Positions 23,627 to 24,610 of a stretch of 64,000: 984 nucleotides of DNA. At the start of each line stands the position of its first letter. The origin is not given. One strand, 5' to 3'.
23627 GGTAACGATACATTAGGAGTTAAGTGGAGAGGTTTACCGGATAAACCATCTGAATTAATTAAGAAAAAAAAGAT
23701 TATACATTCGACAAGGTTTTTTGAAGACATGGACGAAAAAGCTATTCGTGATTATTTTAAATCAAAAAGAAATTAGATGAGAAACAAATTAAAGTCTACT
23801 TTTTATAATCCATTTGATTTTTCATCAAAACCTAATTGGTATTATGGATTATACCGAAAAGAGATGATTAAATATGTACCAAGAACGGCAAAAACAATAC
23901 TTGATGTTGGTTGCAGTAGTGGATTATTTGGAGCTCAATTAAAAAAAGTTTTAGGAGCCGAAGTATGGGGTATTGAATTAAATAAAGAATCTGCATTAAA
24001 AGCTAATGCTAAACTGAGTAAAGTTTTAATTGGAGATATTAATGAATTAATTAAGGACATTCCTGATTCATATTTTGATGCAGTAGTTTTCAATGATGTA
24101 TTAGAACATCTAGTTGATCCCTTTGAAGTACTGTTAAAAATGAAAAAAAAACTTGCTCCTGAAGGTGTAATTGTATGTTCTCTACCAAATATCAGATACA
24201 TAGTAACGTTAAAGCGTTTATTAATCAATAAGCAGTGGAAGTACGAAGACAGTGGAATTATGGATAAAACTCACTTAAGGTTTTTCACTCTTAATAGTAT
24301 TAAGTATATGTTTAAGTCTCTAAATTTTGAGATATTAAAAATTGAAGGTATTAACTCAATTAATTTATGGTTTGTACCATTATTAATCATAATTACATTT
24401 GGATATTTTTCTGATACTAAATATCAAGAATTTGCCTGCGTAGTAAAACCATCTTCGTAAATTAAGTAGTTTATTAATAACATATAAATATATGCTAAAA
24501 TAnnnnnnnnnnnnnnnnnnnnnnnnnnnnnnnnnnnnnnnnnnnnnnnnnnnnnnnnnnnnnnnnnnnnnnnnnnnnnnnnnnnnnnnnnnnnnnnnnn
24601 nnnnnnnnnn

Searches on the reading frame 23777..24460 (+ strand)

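Call 52: search_protein_families(library=pfam, proteins=[window:23777-24460:+], max_evalue=0.0001)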
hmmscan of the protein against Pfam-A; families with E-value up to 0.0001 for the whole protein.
window:23777-24460:+ (227 aa): 7 families
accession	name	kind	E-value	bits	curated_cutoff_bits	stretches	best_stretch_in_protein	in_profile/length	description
PF13489.12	Methyltransf_23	-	3.6e-18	66.2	27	1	35-188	20-163/164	Methyltransferase domain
PF08241.18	Methyltransf_11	-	3.7e-14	53.6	21.2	1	42-134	1-95/95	Methyltransferase domain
PF13847.12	Methyltransf_31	-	1.1e-12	48.3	27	1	38-154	4-122/145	Methyltransferase domain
PF08242.18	Methyltransf_12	-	3.7e-11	44.1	30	1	42-132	1-98/98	Methyltransferase domain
PF13649.12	Methyltransf_25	-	3.3e-10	41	27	1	41-130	1-97/97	Methyltransferase domain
PF07021.18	MetW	-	1.4e-09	38.3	21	1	32-149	9-122/193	Methionine biosynthesis protein MetW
PF08003.17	Methyltransf_9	-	4.4e-05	23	23.8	1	35-133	113-216/315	Protein of unknown function (DUF1698)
